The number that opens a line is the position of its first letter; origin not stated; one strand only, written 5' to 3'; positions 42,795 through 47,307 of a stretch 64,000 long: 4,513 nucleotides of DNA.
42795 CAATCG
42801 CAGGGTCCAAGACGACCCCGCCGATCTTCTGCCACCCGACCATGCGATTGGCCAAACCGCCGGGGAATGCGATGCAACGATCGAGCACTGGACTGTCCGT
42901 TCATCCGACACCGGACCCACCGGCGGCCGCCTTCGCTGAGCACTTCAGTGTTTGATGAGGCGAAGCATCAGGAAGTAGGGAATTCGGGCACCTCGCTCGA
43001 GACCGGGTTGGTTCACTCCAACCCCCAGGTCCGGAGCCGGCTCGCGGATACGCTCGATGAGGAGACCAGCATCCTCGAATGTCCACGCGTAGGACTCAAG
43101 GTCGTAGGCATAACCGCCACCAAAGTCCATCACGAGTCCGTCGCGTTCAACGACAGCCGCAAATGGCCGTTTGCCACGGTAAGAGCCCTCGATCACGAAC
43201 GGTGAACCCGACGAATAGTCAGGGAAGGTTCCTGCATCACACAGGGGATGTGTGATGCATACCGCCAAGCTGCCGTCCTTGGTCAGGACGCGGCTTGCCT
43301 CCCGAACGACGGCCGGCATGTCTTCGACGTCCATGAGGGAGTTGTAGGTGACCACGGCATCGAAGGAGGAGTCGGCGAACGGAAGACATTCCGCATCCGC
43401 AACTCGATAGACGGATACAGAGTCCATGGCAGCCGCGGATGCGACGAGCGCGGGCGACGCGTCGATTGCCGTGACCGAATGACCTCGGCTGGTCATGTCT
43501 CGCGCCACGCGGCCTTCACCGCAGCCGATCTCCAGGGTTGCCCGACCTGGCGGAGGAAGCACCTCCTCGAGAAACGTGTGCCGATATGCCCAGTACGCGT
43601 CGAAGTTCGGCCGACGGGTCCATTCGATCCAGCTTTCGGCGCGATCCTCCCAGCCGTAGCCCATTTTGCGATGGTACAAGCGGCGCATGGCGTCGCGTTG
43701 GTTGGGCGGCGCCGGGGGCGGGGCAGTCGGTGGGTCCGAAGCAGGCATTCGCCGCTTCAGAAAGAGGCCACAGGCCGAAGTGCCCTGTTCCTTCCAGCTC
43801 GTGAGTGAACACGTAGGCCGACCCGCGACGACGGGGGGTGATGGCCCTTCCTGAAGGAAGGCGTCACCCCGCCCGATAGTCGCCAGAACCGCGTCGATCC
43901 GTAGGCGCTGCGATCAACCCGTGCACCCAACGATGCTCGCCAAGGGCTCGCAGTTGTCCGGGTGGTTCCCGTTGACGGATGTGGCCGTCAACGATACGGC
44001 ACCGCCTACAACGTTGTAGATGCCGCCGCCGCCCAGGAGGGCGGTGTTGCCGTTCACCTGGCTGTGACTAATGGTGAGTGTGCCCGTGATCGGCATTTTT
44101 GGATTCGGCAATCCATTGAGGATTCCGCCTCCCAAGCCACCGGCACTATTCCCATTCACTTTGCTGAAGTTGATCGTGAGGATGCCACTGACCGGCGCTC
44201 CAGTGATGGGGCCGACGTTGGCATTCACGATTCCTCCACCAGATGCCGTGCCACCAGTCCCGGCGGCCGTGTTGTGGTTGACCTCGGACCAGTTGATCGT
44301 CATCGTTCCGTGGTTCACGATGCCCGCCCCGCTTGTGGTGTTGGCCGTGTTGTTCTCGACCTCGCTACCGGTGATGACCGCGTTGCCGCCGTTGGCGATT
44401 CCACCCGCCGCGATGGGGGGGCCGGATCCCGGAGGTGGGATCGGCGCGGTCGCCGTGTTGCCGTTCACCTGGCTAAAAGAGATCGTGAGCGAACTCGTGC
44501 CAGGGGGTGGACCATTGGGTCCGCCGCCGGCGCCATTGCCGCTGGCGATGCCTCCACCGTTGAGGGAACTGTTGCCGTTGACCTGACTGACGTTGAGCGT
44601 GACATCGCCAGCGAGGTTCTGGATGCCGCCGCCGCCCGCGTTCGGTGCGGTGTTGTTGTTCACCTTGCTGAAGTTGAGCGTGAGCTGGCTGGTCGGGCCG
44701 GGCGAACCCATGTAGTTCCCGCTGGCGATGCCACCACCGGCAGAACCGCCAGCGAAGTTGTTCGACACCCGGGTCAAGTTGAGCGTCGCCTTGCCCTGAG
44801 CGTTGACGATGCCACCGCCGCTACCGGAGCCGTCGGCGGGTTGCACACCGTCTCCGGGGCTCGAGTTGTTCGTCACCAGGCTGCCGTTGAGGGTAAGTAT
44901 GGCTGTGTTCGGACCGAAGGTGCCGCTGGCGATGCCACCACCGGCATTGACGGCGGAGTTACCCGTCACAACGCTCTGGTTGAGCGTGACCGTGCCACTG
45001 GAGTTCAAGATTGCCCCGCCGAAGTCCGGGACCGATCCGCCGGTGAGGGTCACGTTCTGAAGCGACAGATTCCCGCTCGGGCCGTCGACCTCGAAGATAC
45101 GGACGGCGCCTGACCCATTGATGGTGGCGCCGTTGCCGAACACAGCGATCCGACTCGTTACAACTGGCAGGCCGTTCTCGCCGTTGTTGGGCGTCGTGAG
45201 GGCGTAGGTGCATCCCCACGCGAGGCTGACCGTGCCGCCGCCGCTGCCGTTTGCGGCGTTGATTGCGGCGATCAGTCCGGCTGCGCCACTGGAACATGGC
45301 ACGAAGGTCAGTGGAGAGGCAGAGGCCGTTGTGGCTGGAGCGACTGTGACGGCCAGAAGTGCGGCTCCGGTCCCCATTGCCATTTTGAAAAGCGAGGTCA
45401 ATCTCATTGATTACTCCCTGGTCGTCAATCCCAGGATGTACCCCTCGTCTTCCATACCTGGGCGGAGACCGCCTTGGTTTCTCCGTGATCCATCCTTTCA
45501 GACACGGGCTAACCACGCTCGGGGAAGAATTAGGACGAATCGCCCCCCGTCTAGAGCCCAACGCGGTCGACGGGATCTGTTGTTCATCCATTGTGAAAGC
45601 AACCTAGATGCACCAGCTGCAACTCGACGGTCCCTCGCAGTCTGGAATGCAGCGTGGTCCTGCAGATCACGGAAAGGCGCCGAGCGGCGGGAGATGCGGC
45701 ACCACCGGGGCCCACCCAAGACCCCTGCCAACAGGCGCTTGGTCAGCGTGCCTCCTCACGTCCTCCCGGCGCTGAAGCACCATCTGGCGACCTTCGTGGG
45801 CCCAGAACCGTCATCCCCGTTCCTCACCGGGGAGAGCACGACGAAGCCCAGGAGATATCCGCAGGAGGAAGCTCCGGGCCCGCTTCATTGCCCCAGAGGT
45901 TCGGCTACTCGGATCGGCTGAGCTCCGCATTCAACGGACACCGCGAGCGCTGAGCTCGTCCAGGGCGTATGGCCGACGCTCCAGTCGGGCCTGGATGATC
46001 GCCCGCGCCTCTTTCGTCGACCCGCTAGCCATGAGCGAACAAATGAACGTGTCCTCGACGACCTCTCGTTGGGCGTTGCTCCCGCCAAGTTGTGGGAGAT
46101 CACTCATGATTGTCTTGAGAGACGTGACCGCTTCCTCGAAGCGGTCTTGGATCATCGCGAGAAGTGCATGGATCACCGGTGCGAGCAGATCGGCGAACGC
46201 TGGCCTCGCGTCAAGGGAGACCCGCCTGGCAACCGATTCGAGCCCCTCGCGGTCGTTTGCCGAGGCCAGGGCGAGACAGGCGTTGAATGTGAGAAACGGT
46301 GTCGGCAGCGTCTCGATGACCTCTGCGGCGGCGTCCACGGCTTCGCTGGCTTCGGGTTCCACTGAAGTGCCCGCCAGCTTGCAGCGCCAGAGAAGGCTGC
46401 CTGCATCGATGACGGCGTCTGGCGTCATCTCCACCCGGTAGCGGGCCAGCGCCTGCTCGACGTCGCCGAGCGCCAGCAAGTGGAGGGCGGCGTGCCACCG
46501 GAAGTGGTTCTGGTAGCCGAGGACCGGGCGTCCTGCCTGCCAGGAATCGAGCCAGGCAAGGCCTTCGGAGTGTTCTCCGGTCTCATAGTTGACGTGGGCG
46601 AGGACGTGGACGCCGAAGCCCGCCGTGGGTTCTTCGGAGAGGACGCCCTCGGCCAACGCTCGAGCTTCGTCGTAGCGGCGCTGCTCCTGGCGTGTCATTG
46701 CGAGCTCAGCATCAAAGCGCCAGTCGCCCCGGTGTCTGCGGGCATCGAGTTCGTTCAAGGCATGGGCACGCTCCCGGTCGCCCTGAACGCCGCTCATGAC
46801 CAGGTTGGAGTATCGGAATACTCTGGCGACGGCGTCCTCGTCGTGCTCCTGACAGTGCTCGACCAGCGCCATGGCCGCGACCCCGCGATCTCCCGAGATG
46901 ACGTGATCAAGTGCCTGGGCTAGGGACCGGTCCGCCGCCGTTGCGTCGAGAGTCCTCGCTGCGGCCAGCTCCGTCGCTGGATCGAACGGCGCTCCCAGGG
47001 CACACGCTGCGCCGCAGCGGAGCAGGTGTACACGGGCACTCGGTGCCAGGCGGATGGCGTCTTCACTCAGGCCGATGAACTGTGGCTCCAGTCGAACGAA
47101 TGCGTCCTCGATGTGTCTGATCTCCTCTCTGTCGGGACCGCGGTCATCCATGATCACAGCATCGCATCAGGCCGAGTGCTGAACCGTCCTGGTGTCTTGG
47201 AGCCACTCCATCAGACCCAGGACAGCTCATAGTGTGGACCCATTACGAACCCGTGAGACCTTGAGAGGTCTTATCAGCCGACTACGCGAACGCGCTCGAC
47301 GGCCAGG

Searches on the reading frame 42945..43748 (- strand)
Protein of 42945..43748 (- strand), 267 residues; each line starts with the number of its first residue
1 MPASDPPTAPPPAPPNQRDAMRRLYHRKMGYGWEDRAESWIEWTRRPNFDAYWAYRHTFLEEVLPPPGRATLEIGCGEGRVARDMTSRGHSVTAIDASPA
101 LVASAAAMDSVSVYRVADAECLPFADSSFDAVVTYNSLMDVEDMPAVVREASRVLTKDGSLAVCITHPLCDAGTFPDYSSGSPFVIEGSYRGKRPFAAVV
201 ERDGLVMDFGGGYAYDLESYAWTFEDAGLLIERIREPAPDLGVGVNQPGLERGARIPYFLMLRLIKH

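Call 19: search_protein_families(library=pfam, proteins=[window:42945-43748:-], max_evalue=0.001)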
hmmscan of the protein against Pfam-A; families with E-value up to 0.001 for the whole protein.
window:42945-43748:- (267 aa): 8 families
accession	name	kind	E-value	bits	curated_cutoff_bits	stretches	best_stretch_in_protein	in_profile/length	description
PF08241.18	Methyltransf_11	-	1.1e-22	80.9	21.2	1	72-162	1-94/95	Methyltransferase domain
PF13649.12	Methyltransf_25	-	6e-18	65.8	27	1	72-159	2-97/97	Methyltransferase domain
PF13847.12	Methyltransf_31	-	1.9e-12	47.5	27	1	69-164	5-110/145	Methyltransferase domain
PF08242.18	Methyltransf_12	-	5.9e-12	46.6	30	1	72-161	1-98/98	Methyltransferase domain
PF13489.12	Methyltransf_23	-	2.7e-11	43.9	27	1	62-229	19-159/164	Methyltransferase domain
PF05148.21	Methyltransf_8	-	1.7e-07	31.8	27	1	72-164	77-157/219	Hypothetical methyltransferase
PF01209.24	Ubie_methyltran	-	6.1e-06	26.2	20.1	1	64-163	44-151/233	ubiE/COQ5 methyltransferase family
PF07021.18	MetW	-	9.3e-05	22.6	21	1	66-155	12-102/193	Methionine biosynthesis protein MetW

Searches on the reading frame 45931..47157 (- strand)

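Call 20: search_protein_families(library=pfam, proteins=[window:45931-47157:-], max_evalue=0.001)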
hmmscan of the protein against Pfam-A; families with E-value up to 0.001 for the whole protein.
window:45931-47157:- (408 aa): 1 family
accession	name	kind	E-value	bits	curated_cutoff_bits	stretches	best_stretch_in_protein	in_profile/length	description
PF14559.12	TPR_19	-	2.4e-05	25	25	0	158-207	3-52/68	Tetratricopeptide repeat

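Call 54: search_protein_families(library=padloc, proteins=[window:45931-47157:-], max_evalue=0.001)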
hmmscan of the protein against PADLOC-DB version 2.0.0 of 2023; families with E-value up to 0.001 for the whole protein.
window:45931-47157:- (408 aa): 0 families
